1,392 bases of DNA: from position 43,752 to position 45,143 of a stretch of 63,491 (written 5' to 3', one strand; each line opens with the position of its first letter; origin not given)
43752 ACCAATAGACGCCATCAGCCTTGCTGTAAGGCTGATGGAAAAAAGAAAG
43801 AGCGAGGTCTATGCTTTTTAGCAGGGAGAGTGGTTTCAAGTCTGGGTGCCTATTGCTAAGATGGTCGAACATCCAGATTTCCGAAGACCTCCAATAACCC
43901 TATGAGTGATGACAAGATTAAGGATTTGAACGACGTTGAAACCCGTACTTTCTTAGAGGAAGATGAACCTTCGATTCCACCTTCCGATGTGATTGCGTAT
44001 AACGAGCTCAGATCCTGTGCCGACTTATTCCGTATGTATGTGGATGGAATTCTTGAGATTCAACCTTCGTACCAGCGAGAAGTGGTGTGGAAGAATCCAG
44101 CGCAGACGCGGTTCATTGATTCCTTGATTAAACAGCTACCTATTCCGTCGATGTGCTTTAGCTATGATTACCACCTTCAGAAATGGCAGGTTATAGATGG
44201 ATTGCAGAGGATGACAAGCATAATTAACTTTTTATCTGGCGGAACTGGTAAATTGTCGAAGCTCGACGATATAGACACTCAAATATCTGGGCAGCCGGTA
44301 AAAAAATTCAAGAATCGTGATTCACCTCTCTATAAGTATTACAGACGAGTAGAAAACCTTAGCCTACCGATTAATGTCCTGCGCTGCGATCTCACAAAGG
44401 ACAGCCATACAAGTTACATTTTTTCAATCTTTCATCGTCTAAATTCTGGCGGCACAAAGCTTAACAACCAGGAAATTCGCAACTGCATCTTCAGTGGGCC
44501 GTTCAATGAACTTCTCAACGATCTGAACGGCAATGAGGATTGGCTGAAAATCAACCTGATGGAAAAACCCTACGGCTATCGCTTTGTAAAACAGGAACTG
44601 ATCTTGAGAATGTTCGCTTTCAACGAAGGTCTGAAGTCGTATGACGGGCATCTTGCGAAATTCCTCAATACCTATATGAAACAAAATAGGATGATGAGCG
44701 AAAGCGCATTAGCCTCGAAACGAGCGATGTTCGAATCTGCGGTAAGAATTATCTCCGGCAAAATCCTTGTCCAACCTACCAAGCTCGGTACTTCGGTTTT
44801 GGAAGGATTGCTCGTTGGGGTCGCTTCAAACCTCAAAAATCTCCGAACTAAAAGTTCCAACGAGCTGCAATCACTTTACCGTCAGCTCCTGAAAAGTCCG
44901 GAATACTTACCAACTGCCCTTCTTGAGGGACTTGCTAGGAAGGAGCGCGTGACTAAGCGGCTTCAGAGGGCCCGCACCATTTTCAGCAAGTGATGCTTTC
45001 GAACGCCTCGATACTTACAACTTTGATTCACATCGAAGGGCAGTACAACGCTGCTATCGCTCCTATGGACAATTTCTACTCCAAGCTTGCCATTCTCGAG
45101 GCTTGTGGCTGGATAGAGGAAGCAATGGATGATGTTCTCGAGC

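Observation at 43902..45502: Split DUF262 + HEPN-motif two-gene module (candidate uncharacterised defence system)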

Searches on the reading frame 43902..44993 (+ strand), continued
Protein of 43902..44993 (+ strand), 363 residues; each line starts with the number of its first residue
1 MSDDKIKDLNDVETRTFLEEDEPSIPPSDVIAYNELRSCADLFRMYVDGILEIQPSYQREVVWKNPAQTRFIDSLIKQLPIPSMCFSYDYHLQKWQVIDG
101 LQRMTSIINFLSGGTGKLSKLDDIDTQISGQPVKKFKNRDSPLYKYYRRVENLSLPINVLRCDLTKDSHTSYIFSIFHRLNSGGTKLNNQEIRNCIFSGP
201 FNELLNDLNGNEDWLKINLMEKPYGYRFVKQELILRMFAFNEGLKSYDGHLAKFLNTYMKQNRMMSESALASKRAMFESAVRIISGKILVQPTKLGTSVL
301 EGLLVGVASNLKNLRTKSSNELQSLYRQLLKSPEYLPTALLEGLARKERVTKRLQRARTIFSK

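Call 58: list_cluster_members(proteins=[L081:5950-7077:+, L081:7082-7585:+])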
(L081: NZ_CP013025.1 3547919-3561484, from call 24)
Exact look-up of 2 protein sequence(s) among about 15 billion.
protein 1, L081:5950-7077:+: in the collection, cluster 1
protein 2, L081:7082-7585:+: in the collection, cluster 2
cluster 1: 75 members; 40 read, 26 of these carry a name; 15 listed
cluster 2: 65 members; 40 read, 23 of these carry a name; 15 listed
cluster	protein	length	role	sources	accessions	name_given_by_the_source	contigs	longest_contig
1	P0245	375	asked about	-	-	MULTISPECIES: DUF262 domain-containing protein [Escherichia] | status=active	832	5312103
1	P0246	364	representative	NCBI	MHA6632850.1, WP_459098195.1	GmrSD restriction endonuclease domain-containing protein [Citrobacter farmeri]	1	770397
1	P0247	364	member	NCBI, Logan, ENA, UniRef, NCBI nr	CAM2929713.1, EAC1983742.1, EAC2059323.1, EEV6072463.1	TPA: DUF262 domain-containing protein [Escherichia coli] | DUF262 domain-containing protein n=3 Tax=Enterobacteriaceae TaxID=543 ... | DUF262 domain-containing protein [Escherichia coli]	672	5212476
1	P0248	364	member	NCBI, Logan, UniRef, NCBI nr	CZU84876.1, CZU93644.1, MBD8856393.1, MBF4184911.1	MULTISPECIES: DUF262 domain-containing protein [Enterobacter] | DUF262 domain-containing protein n=1 Tax=Enterobacter TaxID=547 RepID=UPI000796B937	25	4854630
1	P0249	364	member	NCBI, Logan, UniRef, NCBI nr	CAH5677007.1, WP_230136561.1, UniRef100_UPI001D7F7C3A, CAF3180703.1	DUF262 domain-containing protein [Enterobacter cloacae] | DUF262 domain-containing protein n=1 Tax=Enterobacter cloacae TaxID=550 ...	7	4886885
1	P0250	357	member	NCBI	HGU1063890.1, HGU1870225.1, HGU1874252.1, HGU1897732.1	TPA: DUF262 domain-containing protein, partial [Escherichia coli]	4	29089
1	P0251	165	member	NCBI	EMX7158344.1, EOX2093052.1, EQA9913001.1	DUF262 domain-containing protein, partial [Escherichia coli]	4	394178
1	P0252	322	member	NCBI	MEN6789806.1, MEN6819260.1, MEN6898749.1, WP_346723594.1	DUF262 domain-containing protein, partial [Klebsiella pneumoniae]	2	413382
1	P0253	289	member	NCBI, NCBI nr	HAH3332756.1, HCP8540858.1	TPA: DUF262 domain-containing protein, partial [Escherichia coli] | DUF262 domain-containing protein [Escherichia coli]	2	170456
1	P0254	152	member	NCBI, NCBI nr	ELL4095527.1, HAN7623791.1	TPA: DUF262 domain-containing protein, partial [Escherichia coli] | DUF262 domain-containing protein [Escherichia coli]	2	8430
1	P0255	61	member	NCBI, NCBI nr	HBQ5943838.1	TPA: hypothetical protein L7630_004915, partial [Klebsiella pneumoniae subsp. pneumoniae] | hypothetical protein [Klebsiella pneumoniae subsp. pneumoniae]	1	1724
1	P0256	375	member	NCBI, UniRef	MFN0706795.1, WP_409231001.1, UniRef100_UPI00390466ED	DUF262 domain-containing protein [Escherichia coli] | DUF262 domain-containing protein n=1 Tax=Escherichia coli TaxID=562 RepID=UPI00390466ED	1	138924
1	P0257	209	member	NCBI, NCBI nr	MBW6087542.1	DUF262 domain-containing protein [Escherichia coli]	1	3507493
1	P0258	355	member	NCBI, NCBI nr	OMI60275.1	hypothetical protein MP35_00880 [Escherichia coli N40513]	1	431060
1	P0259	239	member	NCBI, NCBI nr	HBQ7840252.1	TPA: DUF262 domain-containing protein, partial [Klebsiella pneumoniae] | DUF262 domain-containing protein [Klebsiella pneumoniae]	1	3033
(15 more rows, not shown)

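Call 69: search_protein_families(library=phrogs, proteins=[window:43902-44993:+], max_evalue=0.01)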
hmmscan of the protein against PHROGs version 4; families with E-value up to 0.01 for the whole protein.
window:43902-44993:+ (363 aa): 4 families
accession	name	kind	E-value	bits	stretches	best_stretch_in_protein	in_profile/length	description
phrog_2598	-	unknown function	3.3e-55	188.6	1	35-361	30-349/352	-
phrog_1583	-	unknown function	2e-20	73.9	1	51-246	35-227/417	-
phrog_26759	-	unknown function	1.7e-10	40.8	1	40-208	12-183/593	-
phrog_17051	-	unknown function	0.0039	17.1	0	53-86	22-55/584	-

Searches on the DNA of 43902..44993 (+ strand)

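Call 22: search_dna_similar(query=L059:6001-7585:+, collection=ecoli_genomes, mode=distant, max_rows=10)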
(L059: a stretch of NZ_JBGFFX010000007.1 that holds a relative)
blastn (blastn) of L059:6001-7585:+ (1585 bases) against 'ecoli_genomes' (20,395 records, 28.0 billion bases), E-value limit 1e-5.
Records with a match: 17; places in all: 17; records where one place covers at least 80% of the query: 17.
Genomes with a match: 17 of 5426; with a place that covers at least 80% of the query: 17. Places per genome that has any: lowest 1, median 1, highest 1. On chromosomes: 17 places; on plasmids: 0.
Best place of each record, by identity: 80-90% 17.
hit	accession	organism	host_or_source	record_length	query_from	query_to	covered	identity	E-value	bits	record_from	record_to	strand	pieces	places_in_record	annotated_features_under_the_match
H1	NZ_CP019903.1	Escherichia coli strain MDR_56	Homo sapiens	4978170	1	1566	99%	83.8%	0e+0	1684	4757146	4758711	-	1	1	DUF262 domain-containing protein | HEPN domain-containing protein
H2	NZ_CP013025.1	Escherichia coli strain 2009C-3133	Homo sapiens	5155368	1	1566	99%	83.8%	0e+0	1684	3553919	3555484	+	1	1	DUF262 domain-containing protein | HEPN domain-containing protein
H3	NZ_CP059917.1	Escherichia coli strain 64.1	Turkey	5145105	1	1566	99%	83.8%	0e+0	1684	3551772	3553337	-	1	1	DUF262 domain-containing protein | HEPN domain-containing protein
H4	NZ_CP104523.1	Escherichia coli strain E7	Poultry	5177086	1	1566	99%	83.8%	0e+0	1684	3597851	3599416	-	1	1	DUF262 domain-containing protein | HEPN domain-containing protein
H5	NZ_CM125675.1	Escherichia coli strain 2020N21-246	Homo sapiens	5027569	1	1566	99%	83.8%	0e+0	1684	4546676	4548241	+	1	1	DUF262 domain-containing protein | HEPN domain-containing protein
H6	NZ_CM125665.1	Escherichia coli strain 2020N21-246-1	not applicable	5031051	1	1566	99%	83.8%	0e+0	1684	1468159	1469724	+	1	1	DUF262 domain-containing protein | HEPN domain-containing protein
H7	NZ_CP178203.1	Escherichia coli strain APEC17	Gallus gallus domesticus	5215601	1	1566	99%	83.8%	0e+0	1684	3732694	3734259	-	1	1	DUF262 domain-containing protein | HEPN domain-containing protein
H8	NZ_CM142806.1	Escherichia coli strain GPEC657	chicken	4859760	1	1566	99%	83.8%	0e+0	1684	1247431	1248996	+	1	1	DUF262 domain-containing protein | HEPN domain-containing protein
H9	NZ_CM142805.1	Escherichia coli strain GPEC673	chicken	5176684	1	1566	99%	83.8%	0e+0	1684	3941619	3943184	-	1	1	DUF262 domain-containing protein | HEPN domain-containing protein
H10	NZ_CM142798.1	Escherichia coli strain GPEC996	chicken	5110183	1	1566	99%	83.8%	0e+0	1684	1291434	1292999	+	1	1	DUF262 domain-containing protein | HEPN domain-containing protein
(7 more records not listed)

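Call 24: get_annotated_region(hit=H2, flank=6000)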
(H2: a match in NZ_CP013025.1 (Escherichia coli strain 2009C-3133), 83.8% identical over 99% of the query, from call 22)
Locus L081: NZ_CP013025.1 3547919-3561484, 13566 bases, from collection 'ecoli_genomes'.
description: Escherichia coli strain 2009C-3133 chromosome, complete genome
organism: Escherichia coli strain 2009C-3133 (NCBI taxid 562)
replicon: chromosome; assembly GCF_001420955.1
host: Homo sapiens; source: stool; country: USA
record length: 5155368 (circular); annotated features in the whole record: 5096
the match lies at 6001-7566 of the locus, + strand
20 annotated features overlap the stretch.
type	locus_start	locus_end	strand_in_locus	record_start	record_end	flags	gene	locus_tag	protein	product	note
CDS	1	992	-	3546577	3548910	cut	-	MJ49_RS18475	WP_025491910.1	primase-helicase zinc-binding domain-containing protein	-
CDS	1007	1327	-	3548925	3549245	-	-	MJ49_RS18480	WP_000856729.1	DUF5375 domain-containing protein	-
CDS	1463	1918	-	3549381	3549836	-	-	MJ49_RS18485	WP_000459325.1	hypothetical protein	-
CDS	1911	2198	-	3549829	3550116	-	-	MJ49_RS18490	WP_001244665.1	derepression protein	-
CDS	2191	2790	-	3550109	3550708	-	-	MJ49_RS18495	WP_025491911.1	host cell division inhibitor Icd-like protein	-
CDS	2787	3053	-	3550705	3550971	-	-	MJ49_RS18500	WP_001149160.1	helix-turn-helix transcriptional regulator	-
CDS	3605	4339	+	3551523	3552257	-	-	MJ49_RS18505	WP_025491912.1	hypothetical protein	-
CDS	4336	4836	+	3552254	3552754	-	-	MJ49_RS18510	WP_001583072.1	ogr/Delta-like zinc finger family protein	-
CDS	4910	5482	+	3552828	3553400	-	-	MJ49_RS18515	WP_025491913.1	phage polarity suppression protein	-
CDS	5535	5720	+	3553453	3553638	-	-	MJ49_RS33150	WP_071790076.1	hypothetical protein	-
CDS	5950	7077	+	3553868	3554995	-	-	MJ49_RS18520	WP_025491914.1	DUF262 domain-containing protein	-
CDS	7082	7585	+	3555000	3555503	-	-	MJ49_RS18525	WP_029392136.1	HEPN domain-containing protein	-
CDS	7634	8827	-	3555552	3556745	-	-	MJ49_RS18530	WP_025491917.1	integrase domain-containing protein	-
tmRNA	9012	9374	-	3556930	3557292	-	ssrA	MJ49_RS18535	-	transfer-messenger RNA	-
CDS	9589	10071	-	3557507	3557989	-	smpB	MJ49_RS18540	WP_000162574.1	SsrA-binding protein SmpB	-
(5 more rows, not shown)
